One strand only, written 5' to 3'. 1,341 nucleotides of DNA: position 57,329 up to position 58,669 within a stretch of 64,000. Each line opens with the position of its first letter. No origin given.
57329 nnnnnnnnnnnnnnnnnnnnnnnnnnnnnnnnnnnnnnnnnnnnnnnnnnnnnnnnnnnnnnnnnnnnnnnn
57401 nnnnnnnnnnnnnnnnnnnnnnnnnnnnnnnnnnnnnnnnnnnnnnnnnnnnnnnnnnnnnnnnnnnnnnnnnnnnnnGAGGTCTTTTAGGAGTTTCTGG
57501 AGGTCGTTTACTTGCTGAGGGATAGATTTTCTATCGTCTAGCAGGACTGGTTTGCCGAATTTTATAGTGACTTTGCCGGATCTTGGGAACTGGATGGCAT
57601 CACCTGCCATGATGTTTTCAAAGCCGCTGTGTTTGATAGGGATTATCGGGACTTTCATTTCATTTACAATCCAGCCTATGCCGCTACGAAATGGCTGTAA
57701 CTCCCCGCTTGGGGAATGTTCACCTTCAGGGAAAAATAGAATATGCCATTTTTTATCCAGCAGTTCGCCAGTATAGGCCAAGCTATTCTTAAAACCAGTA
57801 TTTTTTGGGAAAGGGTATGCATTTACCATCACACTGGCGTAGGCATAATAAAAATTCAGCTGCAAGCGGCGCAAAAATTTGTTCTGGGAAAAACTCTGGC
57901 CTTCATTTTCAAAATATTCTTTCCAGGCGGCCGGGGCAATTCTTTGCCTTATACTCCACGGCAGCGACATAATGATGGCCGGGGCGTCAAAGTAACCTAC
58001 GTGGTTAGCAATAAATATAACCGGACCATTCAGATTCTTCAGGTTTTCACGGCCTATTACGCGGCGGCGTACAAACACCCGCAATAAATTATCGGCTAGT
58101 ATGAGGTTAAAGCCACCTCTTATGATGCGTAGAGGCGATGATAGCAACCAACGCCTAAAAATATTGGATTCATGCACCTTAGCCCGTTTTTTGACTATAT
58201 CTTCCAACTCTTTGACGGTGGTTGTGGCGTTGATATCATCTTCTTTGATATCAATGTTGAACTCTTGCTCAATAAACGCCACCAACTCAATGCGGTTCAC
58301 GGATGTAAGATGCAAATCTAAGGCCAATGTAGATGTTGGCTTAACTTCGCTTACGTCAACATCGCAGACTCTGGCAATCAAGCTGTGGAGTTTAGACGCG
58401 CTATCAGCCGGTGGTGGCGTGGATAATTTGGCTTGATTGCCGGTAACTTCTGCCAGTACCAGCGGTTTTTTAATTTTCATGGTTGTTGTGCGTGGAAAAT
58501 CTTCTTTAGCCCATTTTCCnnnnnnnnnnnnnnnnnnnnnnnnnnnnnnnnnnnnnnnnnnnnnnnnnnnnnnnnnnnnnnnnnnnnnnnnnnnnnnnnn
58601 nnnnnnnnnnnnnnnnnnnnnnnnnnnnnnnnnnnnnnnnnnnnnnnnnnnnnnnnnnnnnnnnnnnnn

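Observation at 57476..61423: Minus-strand operon that looks like a self-contained fatty-acid/lipid salvage and re-acylation module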

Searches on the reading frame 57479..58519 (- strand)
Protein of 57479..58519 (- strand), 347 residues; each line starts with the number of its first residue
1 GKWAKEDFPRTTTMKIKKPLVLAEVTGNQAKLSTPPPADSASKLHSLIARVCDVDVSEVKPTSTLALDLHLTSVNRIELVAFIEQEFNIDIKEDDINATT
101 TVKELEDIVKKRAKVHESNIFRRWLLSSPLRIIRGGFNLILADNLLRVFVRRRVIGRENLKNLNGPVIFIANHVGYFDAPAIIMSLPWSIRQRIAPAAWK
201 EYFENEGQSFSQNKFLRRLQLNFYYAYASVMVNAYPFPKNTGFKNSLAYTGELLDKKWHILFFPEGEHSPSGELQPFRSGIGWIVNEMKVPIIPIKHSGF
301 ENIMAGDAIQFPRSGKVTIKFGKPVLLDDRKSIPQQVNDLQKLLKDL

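Call 24: find_related_loci(query=A2, collection=metagenome_contigs, flank=6000)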
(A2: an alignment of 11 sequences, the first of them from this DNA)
Query A2 (347 aa) in metagenome_contigs; peptide patterns used: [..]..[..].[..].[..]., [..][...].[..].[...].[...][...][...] (x = any residue, [..] = any of these).
600 stretches matched a pattern (row limit reached: there are more); 254 encode a relative of the query (tblastn E <= 1e-3); the best 80 are kept; 80 distinct loci.
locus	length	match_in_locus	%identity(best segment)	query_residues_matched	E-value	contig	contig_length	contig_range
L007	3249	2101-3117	57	3-347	2e-137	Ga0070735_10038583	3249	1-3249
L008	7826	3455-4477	54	1-347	3e-124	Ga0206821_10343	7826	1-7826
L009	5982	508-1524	53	3-347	2e-121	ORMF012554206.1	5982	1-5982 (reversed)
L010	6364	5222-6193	41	3-337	1e-78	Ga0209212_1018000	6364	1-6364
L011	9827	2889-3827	41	3-325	9e-78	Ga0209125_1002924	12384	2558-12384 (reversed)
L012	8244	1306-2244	40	3-325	2e-77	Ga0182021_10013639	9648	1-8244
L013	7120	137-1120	39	3-342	3e-77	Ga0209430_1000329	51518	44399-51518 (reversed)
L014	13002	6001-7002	40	3-347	3e-77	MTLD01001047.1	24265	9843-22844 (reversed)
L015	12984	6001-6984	39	3-342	7e-77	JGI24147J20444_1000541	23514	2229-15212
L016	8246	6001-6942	39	3-325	1e-75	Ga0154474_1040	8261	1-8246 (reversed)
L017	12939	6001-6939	40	3-325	1e-75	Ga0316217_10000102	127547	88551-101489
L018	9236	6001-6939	40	3-325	2e-75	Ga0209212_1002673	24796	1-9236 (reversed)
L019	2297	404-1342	41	3-325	2e-77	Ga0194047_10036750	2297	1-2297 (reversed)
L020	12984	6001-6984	39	3-342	2e-75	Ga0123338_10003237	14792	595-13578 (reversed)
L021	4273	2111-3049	40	3-325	4e-75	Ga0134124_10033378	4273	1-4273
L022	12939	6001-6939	43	3-325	1e-77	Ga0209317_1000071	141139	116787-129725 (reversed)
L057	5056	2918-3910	40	7-347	2e-70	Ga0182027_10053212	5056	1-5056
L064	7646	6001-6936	39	3-325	2e-70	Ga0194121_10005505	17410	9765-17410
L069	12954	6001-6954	38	3-325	3e-70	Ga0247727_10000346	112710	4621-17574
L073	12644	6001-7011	37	3-345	1e-69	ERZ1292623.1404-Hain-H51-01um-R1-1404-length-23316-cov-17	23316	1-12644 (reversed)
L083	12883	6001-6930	40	3-325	2e-68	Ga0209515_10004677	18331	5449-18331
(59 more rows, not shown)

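Call 29: search_protein_families(library=pfam, proteins=[L011:3960-5201:+, L012:4216-5631:+, L014:2308-3117:+, L014:3455-4480:+, L013:3709-3981:+, L011:5341-6234:+, L014:3132-3458:+, L022:2697-4334:-, L014:9995-10780:+, L011:6924-8003:+], max_evalue=0.001)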
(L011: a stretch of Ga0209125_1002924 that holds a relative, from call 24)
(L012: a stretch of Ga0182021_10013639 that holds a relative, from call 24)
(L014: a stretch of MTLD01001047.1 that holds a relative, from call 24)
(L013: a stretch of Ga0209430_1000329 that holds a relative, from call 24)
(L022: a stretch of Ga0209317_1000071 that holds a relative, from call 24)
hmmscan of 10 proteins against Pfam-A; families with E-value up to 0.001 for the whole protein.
L011:3960-5201:+ (413 aa): 4 families
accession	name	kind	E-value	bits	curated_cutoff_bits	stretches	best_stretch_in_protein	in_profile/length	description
PF07690.21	MFS_1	-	5.6e-51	173.9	33.4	1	19-367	2-347/347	Major Facilitator Superfamily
PF03137.26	OATP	-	2.7e-17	62.7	25.8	1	212-283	288-359/545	Organic Anion Transporter Polypeptide (OATP) family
PF00083.30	Sugar_tr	-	9e-13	48.3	22.3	1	46-190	44-194/452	Sugar (and other) transporter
PF00854.27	PTR2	-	3e-08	33.4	27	1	84-184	14-115/392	POT family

L012:4216-5631:+ (471 aa): 0 families

L014:2308-3117:+ (269 aa): 2 families
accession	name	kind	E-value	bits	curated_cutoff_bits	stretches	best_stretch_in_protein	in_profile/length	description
PF00691.25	OmpA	-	3e-24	85.7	27.2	1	160-249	2-92/98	OmpA family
PF05359.17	DUF748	-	0.00054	18.6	50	0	145-231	958-1037/1037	Domain of Unknown Function (DUF748)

L014:3455-4480:+ (341 aa): 0 families

L013:3709-3981:+ (90 aa): 0 families

L011:5341-6234:+ (297 aa): 1 family
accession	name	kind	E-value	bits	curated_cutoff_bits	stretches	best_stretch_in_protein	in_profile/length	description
PF03550.21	LolB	-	5e-09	36.8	23.7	1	113-267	9-150/151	Outer membrane lipoprotein LolB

L014:3132-3458:+ (108 aa): 0 families

L022:2697-4334:- (545 aa): 1 family
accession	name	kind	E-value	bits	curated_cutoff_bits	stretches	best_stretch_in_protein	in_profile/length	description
PF13084.11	DUF3943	-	7.1e-33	113.1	27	1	165-267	2-107/108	Domain of unknown function (DUF3943)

L014:9995-10780:+ (261 aa): 1 family
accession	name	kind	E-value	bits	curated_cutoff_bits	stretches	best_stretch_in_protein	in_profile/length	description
PF04333.18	MlaA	-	2.3e-66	223.6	25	1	53-251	2-193/195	MlaA lipoprotein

L011:6924-8003:+ (359 aa): 1 family
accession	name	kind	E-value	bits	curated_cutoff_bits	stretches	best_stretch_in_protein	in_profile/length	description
PF01594.21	AI-2E_transport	-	5e-36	125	34.3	1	12-336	4-321/327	AI-2E family transporter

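Call 31: search_protein_families(library=ncbifam, proteins=[L011:3960-5201:+, L012:4216-5631:+, L014:3455-4480:+, L022:2697-4334:-], max_evalue=0.001)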
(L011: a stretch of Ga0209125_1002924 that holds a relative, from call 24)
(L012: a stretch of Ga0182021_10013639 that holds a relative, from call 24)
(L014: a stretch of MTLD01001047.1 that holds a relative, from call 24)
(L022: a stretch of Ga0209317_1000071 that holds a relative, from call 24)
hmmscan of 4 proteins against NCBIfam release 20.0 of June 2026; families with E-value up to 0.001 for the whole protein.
L011:3960-5201:+ (413 aa): 68 families (the best 25 are shown)
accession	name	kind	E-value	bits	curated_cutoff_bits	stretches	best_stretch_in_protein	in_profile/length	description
TIGR00893.1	2A0114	subfamily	1e-35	123.5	395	1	23-398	4-396/399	D-galactonate transporter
TIGR00895.1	2A0115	subfamily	3.6e-23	82.1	418.55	1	15-184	19-188/398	aromatic acid/H+ symport family MFS transporter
TIGR00881.1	2A0104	subfamily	1.1e-21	77.3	407.75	2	24-184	6-167/379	phosphoglycerate transporter protein PgtP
TIGR00880.1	2_A_01_02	superfamily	1.8e-20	73.5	131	1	58-185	8-135/141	multidrug resistance protein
TIGR00711.1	efflux_EmrB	subfamily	7.9e-18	64.5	230.2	1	16-180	6-169/485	DHA2 family efflux MFS transporter permease subunit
TIGR00710.1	efflux_Bcr_CflA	subfamily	2.5e-16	60.1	200.9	1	17-327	9-309/385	Bcr/CflA family efflux MFS transporter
NF033135.1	cmx_cmrA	equivalog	8.3e-16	58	400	1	36-393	26-369/374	Cmx/CmrA family chloramphenicol efflux MFS transporter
NF008654.0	PRK11652.1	equivalog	4.5e-14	52.1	479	1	36-332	32-316/397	multidrug efflux MFS transporter EmrD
NF008586.0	PRK11551.1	equivalog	6.8e-14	51.7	410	1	13-325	15-320/406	3-(3-hydroxy-phenyl)propionate transporter MhpT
TIGR00900.1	2A0121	subfamily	9.8e-13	48.2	319.6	1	17-165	213-364/364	H+ Antiporter protein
NF040856.1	FexB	exception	1.1e-12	47.5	950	1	28-184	29-185/469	chloramphenicol/florfenicol efflux MFS transporter FexB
NF000218.1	FexA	exception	1.5e-12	46.9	900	1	23-174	31-182/475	chloramphenicol/florfenicol efflux MFS transporter FexA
NF008270.1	PRK11043.1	equivalog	9.2e-12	44.8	430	1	18-291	10-276/382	purine nucleoside transporter PunC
NF008963.0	PRK12307.1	equivalog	1.1e-11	44.5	637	1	27-390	32-397/426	MFS transporter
NF033896.2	MFS_LfrA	equivalog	1.2e-11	43.9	825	1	13-184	20-190/504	efflux MFS transporter LfrA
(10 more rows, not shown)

L012:4216-5631:+ (471 aa): 0 families

L014:3455-4480:+ (341 aa): 0 families

L022:2697-4334:- (545 aa): 0 families

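Call 47: search_solved_structures(query=A2, max_evalue=0.01)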
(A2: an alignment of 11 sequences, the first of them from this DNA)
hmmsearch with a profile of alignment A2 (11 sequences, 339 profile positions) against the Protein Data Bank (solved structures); distinct sequences matched with E-value up to 0.01: 111 (the best 60 are shown).
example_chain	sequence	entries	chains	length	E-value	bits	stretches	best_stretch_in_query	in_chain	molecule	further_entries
5kym_A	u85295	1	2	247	2e-17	66.3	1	249-337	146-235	1-acyl-sn-glycerol-3-phosphate acyltransferase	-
5zws_B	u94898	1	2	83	5.5e-09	38.5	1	40-101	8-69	Acyl carrier protein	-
8iuf_AB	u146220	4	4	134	6.7e-09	38.2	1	37-103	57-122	NDUFAB1-alpha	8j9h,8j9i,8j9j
2m5r_A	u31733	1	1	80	7.1e-09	38.1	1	41-101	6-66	Acyl carrier protein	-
6sga_Fc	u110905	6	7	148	8.2e-09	37.9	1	36-104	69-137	mt-SAF32 | Acyl carrier protein | mt-ACP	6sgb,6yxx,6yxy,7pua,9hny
9ka7_C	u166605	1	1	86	1.3e-08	37.3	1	40-115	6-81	Acyl carrier protein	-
6u0j_B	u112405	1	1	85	1.4e-08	37.2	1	40-115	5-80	Acyl carrier protein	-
7am2_CC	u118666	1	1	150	1.4e-08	37.2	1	36-100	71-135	Acyl carrier protein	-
9ka6_C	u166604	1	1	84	1.5e-08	37.1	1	41-115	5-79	Acyl carrier protein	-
2ehs_A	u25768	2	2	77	1.6e-08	36.9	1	41-110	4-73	Acyl carrier protein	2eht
1l0i_A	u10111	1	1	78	2e-08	36.7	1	40-108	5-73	Acyl carrier protein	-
6lvt_A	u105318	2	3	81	2.1e-08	36.6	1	38-111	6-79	Acyl carrier protein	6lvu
3ejb_A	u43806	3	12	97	2.6e-08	36.3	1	38-106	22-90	Acyl carrier protein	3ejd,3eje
2l0q_A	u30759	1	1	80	2.6e-08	36.3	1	40-108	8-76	Acyl carrier protein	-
2k92_A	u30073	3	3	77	2.9e-08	36.1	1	41-108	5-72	Acyl carrier protein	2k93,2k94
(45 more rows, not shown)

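Call 79: search_protein_families(library=pfam, proteins=[L057:3915-4736:+, L073:7028-7771:+, L064:2343-3239:+, L064:3264-4454:+, L083:3568-4224:+, L083:2955-3542:+, L057:607-1170:+, L008:4510-5685:+, L069:3818-4471:+, L069:7023-7667:+], max_evalue=0.01)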
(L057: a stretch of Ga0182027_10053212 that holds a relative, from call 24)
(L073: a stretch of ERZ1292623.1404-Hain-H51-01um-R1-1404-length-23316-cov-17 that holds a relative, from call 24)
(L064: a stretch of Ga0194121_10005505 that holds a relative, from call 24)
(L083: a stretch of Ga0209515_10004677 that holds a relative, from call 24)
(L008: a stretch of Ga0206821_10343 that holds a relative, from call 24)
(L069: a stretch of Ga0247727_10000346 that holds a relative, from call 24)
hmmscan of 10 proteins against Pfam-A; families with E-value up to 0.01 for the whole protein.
L057:3915-4736:+ (273 aa): 2 families
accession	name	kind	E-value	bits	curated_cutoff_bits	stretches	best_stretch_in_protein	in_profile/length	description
PF01734.28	Patatin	-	2.2e-20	74.1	27.7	1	7-169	1-190/191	Patatin-like phospholipase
PF19890.4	DUF6363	-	5.2e-05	23.4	26.4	1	219-270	20-71/75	Domain of unknown function (DUF6363)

L073:7028-7771:+ (247 aa): 1 family
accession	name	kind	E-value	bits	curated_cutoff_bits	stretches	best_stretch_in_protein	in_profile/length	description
PF01734.28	Patatin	-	4.3e-12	47.1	27.7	1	9-167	1-181/191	Patatin-like phospholipase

L064:2343-3239:+ (298 aa): 7 families
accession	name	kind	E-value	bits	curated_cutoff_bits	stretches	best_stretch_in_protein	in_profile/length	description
PF00561.26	Abhydrolase_1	-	1.4e-09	38.5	25.8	1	84-161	2-78/245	alpha/beta hydrolase fold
PF02129.25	Peptidase_S15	-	6.3e-08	33.1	23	1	104-187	47-134/262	X-Pro dipeptidyl-peptidase (S15 family)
PF12146.15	Hydrolase_4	-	9.3e-08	32.1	27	1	81-178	3-106/239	Serine aminopeptidase, S33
PF20434.5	BD-FAE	-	9.7e-06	25.7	26.8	1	219-256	176-213/215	BD-FAE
PF00326.27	Peptidase_S9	-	1.4e-05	25.1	22.6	1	222-296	132-212/213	Prolyl oligopeptidase family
PF08386.16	Abhydrolase_4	-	0.0012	19.4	21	1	231-291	33-92/103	TAP-like protein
PF01738.24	DLH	-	0.0024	17.9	21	1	218-273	128-188/217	Dienelactone hydrolase family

L064:3264-4454:+ (396 aa): 5 families
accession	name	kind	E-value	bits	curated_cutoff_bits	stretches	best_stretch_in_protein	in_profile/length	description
PF07690.21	MFS_1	-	2.6e-34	119.1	33.4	2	15-290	4-276/347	Major Facilitator Superfamily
PF11700.14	ATG22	-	5.9e-25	88.4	24.1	2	126-394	190-475/482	Vacuole effluxer Atg22 like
PF12832.13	MFS_1_like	-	2.9e-08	33.6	25.2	1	26-364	21-361/373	MFS_1 like family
PF13347.12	MFS_2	-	5.1e-05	22.4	27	1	12-372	6-388/427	MFS/sugar transport protein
PF00083.30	Sugar_tr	-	0.00011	21.6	22.3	1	251-355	45-152/452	Sugar (and other) transporter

L083:3568-4224:+ (218 aa): 2 families
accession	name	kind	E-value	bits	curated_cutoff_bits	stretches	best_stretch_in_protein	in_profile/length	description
PF00834.25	Ribul_P_3_epim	-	5.3e-35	121.1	21.1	1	4-199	2-198/198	Ribulose-phosphate 3 epimerase family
PF00977.27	His_biosynth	-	0.0013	18.7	23.6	1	131-207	42-114/228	Histidine biosynthesis protein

L083:2955-3542:+ (195 aa): 1 family
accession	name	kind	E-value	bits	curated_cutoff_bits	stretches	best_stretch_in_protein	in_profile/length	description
PF13399.11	LytR_C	-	7.1e-09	36.9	22.2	1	107-189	2-78/86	LytR cell envelope-related transcriptional attenuator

L057:607-1170:+ (187 aa): 8 families
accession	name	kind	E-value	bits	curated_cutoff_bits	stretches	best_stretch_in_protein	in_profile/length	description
PF06821.19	Ser_hydrolase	-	5.4e-24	85.5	22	1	6-180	2-167/172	Serine hydrolase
PF00561.26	Abhydrolase_1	-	2.4e-10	40.9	25.8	1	5-120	3-121/245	alpha/beta hydrolase fold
PF12146.15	Hydrolase_4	-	2.5e-05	24.1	27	1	60-104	71-115/239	Serine aminopeptidase, S33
PF12697.13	Abhydrolase_6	-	3.4e-05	25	26.3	1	9-101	5-94/217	Alpha/beta hydrolase family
PF10230.15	LIDHydrolase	-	0.00039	20.7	27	0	60-95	79-115/262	Lipid-droplet associated hydrolase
PF06259.18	Abhydrolase_8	-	0.0014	18.8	20.5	1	64-99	108-143/178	Alpha/beta hydrolase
PF00975.26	Thioesterase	-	0.0026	18.4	26.4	1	5-99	3-103/226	Thioesterase domain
PF05990.18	DUF900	-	0.0074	16.2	20.5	0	64-140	93-165/232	Alpha/beta hydrolase of unknown function (DUF900)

L008:4510-5685:+ (391 aa): 6 families
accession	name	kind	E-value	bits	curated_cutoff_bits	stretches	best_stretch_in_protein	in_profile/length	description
PF02518.31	HATPase_c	-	2.4e-28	99.2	26.4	1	280-389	2-108/111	Histidine kinase-, DNA gyrase B-, and HSP90-like ATPase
PF00512.31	HisKA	-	6.8e-10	39.3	26.9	1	168-235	1-65/66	His Kinase A (phospho-acceptor) domain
PF13426.13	PAS_9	-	2e-07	31.7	27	1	57-161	2-103/103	PAS domain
PF00989.32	PAS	-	2.7e-06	27.8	22.6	1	47-158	2-112/113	PAS fold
PF13188.13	PAS_8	-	1e-05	25.6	21.8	1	47-98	2-54/65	PAS domain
PF08448.16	PAS_4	-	6.8e-05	23.5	23.1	1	53-163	2-109/110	PAS fold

L069:3818-4471:+ (217 aa): 1 family
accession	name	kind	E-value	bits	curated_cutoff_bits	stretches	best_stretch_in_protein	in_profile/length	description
PF01786.24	AOX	-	8e-10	39.2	22.7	1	40-167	49-164/216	Alternative oxidase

L069:7023-7667:+ (214 aa): 1 family
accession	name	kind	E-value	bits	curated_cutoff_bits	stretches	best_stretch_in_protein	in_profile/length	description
PF09601.15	DUF2459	-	2.2e-15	57.2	27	1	65-193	36-170/171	Protein of unknown function (DUF2459)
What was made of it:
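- The PF06821 hydrolase of L057 gives a weak match to PF00975 Thioesterase (E 0.0026, call 79). Other lineages place patatin-like phospholipases, which are lipid acyl hydrolases, in the equivalent position (call 79).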

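Call 85: search_protein_representatives(alignment_id=A2)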
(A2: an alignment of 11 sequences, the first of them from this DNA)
Query: 11 sequences, 339 profile positions. Proteins with E-value up to 0.001 (for the whole library): 34348; up to 1e-10: 9485; up to 1e-30: 919. The best 150 are listed.
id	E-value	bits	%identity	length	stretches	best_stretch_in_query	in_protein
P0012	3.4e-146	502.8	-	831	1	3-339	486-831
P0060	6.0e-129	446.1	-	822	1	2-339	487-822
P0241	6.6e-125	432.8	-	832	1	2-339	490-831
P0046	5.3e-119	413.4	-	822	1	3-339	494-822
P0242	5.3e-119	413.4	-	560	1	2-339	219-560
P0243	6.4e-119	413.1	-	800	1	1-335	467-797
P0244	1.2e-116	405.6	-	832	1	2-339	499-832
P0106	2.0e-116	405.0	-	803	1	1-334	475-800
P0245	7.5e-115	399.8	-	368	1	1-339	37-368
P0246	7.0e-113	393.3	-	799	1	1-339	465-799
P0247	1.8e-112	392.0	-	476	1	1-339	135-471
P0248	5.2e-112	390.4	-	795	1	2-339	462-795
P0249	9.6e-112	389.5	-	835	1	1-339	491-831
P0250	1.1e-111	389.4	-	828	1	2-339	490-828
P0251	2.3e-111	388.3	-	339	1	9-339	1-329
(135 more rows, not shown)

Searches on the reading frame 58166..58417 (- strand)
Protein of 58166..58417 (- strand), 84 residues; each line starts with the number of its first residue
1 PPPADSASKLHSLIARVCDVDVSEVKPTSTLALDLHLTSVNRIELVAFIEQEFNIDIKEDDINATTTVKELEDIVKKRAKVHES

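Call 75: search_protein_families(library=ncbifam, proteins=[window:58166-58417:-], max_evalue=0.01)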
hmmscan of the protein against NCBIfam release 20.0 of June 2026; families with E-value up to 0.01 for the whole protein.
seq(84 aa): 15 families
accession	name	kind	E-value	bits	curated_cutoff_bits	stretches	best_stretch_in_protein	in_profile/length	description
NF002148.0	PRK00982.1-2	subfamily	1.7e-11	43.8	71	1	7-78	6-77/79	acyl carrier protein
NF002150.0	PRK00982.1-4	subfamily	1.9e-09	37.6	66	1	9-79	9-79/80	acyl carrier protein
TIGR00517.1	acyl_carrier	equivalog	2.3e-09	37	70.45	1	8-78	6-76/77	acyl carrier protein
NF006031.0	PRK08172.1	equivalog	4.8e-09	36.7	76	1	7-79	6-78/82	acyl carrier protein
NF002149.0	PRK00982.1-3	equivalog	1.9e-08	34.1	106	1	9-79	7-77/78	acyl carrier protein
NF002151.0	PRK00982.1-5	equivalog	2.5e-08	33.9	92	1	5-78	3-76/78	acyl carrier protein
NF009104.0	PRK12449.1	equivalog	6.5e-07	29.2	70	1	9-79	9-79/80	acyl carrier protein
NF058660.1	cispen_ACP_AmcB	equivalog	6.3e-06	26.3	80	1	18-78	16-78/80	cispentacin biosynthesis acyl carrier protein AmcB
NF004533.0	PRK05883.1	equivalog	6.9e-06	25.8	72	1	8-77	26-95/100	acyl carrier protein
NF002147.0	PRK00982.1-1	equivalog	9.9e-06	25.3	84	1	9-77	11-79/83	acyl carrier protein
NF040636.1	AcpM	exception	5.3e-05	23.1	146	1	9-77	9-77/93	meromycolate extension acyl carrier protein AcpM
NF003757.0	PRK05350.1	equivalog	0.00012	22.1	65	1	9-77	10-78/83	acyl carrier protein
NF005079.0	PRK06508.1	equivalog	0.00022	21.6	83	1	9-58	7-56/93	acyl carrier protein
NF005798.0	PRK07639.1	equivalog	0.00043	20.7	100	1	22-82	23-85/91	petrobactin biosynthesis protein AsbD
NF005480.0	PRK07081.1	equivalog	0.0011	18.8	72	1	34-76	30-74/83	acyl carrier protein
